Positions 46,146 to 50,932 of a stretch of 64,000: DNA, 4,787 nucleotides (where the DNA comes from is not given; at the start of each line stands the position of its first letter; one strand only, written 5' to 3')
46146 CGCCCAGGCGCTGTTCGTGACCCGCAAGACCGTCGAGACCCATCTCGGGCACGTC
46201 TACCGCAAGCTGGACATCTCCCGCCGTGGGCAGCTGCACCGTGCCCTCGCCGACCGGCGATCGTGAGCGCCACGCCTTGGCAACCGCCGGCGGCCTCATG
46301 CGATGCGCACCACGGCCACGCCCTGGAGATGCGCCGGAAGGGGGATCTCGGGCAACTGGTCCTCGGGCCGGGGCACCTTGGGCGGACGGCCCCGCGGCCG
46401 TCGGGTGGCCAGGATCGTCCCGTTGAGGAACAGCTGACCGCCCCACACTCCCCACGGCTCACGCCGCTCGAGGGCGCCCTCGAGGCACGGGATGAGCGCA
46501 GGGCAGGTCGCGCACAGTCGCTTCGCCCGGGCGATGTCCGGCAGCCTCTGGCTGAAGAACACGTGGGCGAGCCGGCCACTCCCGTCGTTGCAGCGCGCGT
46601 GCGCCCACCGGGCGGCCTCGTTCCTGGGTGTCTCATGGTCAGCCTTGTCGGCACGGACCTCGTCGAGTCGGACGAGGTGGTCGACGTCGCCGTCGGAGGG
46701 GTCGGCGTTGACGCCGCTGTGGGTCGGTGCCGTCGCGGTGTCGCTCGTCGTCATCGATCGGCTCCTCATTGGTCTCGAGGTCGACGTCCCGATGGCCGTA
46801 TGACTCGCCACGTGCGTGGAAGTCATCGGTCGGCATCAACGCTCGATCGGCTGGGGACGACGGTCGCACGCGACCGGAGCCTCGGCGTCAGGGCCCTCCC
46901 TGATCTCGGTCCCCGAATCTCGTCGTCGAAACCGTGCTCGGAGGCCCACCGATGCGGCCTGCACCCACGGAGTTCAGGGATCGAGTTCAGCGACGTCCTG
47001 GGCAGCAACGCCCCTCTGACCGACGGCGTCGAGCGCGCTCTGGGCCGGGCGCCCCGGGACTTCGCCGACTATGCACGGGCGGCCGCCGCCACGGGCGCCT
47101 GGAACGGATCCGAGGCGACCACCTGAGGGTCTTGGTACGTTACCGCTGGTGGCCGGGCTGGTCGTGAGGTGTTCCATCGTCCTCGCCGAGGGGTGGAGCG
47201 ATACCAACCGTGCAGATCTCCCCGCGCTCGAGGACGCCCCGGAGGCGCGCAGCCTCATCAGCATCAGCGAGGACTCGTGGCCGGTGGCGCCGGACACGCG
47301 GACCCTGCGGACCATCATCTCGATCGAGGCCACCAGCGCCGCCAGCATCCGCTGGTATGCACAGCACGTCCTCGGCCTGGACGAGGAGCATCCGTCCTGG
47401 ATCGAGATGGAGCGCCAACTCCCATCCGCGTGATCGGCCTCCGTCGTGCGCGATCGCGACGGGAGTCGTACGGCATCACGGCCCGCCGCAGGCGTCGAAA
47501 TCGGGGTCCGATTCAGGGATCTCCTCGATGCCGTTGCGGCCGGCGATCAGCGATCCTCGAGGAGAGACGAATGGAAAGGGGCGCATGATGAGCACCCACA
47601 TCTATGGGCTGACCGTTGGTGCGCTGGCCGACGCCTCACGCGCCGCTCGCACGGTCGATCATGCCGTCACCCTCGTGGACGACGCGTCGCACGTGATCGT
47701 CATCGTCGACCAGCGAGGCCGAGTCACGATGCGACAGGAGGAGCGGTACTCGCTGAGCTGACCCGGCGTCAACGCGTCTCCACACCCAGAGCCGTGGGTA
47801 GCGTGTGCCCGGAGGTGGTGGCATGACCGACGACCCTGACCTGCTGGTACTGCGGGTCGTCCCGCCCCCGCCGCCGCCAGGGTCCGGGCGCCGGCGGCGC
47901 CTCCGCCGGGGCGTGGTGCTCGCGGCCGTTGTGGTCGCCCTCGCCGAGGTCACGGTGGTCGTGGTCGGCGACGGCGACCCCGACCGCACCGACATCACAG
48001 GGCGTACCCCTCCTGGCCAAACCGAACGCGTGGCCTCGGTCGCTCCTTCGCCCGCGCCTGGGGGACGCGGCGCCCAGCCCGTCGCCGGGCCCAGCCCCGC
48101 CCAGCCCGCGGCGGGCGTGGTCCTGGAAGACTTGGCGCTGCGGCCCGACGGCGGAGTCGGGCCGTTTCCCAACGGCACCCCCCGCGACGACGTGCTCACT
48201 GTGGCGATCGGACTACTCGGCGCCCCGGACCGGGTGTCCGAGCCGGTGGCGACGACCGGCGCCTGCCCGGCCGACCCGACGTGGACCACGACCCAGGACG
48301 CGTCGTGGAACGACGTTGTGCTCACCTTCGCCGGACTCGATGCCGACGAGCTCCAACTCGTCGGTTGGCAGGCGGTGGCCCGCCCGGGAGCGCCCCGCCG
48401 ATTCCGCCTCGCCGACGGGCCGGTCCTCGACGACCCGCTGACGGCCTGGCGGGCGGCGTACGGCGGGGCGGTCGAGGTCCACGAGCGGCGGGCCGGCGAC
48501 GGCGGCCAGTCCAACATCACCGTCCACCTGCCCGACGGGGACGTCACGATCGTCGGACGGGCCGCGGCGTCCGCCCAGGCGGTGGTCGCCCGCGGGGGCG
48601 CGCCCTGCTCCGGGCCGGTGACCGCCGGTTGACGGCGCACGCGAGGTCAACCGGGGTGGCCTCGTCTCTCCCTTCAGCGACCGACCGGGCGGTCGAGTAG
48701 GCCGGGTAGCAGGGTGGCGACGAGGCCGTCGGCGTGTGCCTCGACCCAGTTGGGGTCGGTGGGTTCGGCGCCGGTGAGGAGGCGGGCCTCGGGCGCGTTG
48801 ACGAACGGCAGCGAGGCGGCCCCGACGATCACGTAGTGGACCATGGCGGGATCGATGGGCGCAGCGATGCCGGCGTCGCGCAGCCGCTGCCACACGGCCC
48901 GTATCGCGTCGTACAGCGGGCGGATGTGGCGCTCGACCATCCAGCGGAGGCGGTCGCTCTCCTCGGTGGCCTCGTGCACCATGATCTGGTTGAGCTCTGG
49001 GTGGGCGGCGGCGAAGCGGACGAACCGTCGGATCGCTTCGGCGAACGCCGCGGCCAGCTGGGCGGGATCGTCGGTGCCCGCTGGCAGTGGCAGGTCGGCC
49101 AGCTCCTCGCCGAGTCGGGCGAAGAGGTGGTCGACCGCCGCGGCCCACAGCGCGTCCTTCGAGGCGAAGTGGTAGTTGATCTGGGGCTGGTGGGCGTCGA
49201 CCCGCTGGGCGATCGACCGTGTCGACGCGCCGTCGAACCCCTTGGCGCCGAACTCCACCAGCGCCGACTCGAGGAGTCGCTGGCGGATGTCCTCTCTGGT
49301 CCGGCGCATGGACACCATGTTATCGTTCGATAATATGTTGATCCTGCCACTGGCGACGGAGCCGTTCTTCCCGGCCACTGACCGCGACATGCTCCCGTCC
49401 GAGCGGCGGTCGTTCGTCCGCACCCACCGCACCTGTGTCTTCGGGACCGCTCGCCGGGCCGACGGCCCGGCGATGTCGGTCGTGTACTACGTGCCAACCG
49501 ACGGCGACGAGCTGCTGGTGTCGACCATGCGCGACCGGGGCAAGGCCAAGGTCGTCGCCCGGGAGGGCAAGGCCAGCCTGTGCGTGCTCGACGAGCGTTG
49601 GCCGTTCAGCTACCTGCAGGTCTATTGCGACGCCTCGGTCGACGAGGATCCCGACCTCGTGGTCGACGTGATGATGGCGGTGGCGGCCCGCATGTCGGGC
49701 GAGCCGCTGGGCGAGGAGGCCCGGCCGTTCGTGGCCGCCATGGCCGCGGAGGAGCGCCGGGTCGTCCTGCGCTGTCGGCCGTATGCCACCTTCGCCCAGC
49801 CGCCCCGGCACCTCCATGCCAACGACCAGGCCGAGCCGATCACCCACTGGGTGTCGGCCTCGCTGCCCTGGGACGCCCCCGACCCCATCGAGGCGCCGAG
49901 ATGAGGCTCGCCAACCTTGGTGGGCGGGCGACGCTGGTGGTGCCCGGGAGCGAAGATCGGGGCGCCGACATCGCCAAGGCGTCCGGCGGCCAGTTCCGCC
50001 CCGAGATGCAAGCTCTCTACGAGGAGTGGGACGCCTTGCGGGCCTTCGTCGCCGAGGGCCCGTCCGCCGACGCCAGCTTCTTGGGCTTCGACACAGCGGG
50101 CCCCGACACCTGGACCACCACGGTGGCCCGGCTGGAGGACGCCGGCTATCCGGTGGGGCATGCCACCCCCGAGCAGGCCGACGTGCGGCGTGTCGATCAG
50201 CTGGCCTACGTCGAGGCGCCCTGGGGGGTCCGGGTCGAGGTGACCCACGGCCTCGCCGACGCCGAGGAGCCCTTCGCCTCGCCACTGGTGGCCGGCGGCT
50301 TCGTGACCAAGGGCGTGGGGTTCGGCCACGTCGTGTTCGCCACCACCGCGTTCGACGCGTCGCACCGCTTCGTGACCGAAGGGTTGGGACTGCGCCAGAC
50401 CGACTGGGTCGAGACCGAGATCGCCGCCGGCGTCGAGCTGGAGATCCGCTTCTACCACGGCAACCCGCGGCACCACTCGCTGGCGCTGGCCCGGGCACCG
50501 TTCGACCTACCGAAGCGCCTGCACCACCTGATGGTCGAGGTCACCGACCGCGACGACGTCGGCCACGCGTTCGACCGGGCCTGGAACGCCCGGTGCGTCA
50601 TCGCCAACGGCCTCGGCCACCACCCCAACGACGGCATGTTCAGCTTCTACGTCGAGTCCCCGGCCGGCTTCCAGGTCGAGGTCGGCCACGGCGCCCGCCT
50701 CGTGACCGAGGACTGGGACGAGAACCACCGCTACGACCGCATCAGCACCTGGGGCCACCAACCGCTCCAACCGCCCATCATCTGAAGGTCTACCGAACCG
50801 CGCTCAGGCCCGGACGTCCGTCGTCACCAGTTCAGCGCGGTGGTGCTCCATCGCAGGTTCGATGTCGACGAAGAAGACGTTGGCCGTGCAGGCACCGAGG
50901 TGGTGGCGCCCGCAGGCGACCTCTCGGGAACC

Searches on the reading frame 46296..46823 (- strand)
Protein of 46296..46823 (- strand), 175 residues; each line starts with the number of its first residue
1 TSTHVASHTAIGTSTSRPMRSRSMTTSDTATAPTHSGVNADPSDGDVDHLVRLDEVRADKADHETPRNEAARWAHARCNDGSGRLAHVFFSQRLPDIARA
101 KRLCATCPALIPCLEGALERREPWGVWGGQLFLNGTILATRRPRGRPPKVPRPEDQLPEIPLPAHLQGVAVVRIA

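Call 81: search_protein_families(library=pfam, proteins=[window:46296-46823:-], max_evalue=0.00001)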
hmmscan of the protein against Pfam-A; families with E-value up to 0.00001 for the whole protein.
window:46296-46823:- (175 aa): 1 family
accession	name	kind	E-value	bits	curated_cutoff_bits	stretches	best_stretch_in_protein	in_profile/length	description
PF02467.21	Whib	-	1.5e-12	48.3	23.6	1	75-129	4-56/65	Transcription factor WhiB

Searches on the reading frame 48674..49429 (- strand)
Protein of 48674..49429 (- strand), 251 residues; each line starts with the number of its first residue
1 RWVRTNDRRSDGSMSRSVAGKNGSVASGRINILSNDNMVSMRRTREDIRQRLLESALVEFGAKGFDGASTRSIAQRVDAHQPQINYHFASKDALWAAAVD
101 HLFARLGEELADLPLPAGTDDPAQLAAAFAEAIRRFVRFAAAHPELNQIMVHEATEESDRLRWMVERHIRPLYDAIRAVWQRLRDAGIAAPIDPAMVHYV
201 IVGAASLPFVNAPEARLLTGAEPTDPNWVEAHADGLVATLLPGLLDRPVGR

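Call 81: search_protein_families(library=pfam, proteins=[window:48674-49429:-], max_evalue=0.00001)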
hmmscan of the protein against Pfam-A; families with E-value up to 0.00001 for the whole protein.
window:48674-49429:- (251 aa): 3 families
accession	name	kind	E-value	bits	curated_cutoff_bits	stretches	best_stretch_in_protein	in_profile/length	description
PF17938.6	TetR_C_29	-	3e-10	40.7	26.2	1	128-237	4-116/119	Tetracyclin repressor-like, C-terminal domain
PF00440.29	TetR_N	-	1.4e-09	38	24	1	52-97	1-46/47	Bacterial regulatory proteins, tetR family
PF09209.16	CecR_C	-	5.6e-06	26.9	24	1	129-243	5-124/125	HTH-type transcriptional dual regulator CecR, C-terminal domain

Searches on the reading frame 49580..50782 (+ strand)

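Call 81: search_protein_families(library=pfam, proteins=[window:49580-50782:+], max_evalue=0.00001)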
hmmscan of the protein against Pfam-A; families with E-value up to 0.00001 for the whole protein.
window:49580-50782:+ (401 aa): 1 family
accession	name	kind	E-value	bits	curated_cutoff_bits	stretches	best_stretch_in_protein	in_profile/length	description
PF00903.31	Glyoxalase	-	8.7e-17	62.1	20.6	1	248-368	2-121/121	Glyoxalase/Bleomycin resistance protein/Dioxygenase superfamily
